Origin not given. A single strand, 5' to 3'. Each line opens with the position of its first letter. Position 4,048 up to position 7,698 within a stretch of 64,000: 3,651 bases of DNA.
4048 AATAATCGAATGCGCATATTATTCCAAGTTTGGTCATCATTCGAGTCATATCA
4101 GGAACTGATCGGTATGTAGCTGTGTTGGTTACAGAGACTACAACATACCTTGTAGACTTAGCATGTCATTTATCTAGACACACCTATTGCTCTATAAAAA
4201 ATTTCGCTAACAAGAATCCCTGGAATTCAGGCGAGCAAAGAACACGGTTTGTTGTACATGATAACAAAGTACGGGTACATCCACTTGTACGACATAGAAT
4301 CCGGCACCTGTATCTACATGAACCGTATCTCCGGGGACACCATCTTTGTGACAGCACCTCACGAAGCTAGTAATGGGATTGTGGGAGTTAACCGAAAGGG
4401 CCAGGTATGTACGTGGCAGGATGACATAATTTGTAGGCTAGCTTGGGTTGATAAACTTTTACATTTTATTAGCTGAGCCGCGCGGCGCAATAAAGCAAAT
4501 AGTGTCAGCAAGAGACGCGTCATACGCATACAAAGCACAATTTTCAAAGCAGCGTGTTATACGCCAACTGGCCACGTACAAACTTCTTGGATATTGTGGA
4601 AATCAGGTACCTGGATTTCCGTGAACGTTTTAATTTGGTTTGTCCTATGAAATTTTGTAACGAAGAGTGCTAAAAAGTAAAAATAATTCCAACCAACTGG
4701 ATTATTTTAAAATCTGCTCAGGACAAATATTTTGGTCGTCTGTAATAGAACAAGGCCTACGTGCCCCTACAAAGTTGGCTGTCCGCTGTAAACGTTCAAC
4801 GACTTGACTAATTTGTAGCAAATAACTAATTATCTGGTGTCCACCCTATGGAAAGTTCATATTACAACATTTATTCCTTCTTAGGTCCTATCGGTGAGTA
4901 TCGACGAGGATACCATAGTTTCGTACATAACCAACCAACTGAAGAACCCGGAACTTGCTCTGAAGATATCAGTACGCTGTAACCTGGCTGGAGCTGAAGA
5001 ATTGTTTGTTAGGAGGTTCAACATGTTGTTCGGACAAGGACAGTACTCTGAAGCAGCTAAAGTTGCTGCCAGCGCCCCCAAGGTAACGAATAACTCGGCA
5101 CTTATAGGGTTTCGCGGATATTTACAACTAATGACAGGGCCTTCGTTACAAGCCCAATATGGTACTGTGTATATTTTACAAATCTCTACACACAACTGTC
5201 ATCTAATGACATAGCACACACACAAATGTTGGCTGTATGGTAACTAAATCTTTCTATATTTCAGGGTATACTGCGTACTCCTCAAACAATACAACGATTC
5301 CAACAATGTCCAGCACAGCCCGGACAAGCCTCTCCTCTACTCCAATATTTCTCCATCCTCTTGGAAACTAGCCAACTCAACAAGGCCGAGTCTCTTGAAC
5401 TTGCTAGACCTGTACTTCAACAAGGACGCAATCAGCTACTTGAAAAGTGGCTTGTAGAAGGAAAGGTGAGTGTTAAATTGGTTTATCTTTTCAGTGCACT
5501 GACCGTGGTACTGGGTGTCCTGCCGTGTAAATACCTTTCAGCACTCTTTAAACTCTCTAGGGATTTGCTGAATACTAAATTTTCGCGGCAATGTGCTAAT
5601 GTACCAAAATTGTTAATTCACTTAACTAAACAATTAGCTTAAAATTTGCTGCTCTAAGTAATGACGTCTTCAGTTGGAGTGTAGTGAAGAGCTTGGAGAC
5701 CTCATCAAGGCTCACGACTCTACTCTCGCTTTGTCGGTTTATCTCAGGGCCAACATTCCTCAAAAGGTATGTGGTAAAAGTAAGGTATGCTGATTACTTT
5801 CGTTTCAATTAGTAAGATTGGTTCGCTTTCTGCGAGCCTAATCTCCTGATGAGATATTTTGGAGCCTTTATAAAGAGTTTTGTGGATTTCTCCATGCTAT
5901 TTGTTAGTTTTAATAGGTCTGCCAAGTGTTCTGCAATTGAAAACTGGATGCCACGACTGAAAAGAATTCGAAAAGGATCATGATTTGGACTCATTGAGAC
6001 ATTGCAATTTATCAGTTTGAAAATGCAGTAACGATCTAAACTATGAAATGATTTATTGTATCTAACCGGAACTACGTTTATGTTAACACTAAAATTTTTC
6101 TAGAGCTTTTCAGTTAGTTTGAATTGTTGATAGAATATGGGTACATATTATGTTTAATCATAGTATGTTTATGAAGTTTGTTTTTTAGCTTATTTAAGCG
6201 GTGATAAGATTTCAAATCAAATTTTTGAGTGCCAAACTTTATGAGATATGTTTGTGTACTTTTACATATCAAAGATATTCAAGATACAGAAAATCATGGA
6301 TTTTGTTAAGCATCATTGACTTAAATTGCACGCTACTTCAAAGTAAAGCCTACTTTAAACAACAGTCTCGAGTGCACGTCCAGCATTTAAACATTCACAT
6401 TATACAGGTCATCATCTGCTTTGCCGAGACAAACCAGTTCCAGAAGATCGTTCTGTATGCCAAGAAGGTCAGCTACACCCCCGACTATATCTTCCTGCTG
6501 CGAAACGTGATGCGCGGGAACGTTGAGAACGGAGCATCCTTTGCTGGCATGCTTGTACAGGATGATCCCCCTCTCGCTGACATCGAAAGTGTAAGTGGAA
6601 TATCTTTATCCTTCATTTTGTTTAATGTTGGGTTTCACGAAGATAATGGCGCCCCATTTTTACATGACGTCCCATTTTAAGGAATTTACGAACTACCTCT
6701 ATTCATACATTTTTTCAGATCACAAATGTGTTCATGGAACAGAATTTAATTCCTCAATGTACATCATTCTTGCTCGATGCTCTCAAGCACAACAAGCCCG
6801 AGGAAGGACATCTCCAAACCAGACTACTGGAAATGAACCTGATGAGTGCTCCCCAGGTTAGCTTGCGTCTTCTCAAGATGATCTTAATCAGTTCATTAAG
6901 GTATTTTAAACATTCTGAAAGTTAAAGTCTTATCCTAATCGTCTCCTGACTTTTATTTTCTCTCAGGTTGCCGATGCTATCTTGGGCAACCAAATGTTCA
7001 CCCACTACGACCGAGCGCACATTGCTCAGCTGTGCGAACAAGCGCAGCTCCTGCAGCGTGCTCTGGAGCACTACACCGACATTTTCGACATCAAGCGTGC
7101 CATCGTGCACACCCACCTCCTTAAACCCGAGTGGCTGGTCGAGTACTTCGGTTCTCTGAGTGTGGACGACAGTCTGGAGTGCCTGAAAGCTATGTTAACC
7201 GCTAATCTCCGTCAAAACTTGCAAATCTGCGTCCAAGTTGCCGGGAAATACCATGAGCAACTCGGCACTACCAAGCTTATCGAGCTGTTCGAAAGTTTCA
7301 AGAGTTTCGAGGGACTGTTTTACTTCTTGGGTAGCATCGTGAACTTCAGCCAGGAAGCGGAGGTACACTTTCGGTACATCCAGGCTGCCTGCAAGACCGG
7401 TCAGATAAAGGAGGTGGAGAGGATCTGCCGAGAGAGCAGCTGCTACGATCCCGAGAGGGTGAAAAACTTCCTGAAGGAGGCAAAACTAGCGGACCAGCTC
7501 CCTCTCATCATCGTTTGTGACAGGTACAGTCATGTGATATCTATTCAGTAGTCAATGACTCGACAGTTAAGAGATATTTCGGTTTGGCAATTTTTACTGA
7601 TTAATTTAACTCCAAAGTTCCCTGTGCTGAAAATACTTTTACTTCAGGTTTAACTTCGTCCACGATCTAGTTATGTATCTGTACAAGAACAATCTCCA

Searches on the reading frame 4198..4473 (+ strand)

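Call 76: search_protein_families(library=pfam, proteins=[window:4198-4473:+], max_evalue=0.001)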
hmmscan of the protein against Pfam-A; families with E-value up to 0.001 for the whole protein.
window:4198-4473:+ (92 aa): 1 family
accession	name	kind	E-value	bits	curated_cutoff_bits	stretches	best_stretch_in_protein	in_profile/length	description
PF01394.26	Clathrin_propel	-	4.4e-11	42.9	21.3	1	42-70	1-31/37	Clathrin propeller repeat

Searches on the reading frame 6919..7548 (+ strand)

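Call 76: search_protein_families(library=pfam, proteins=[window:6919-7548:+], max_evalue=0.001)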
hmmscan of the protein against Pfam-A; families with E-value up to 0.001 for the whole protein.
window:6919-7548:+ (210 aa): 1 family
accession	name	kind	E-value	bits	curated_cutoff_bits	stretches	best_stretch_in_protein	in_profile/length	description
PF00637.26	Clathrin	-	8.4e-39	133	29.6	2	110-200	3-95/143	Region in Clathrin and VPS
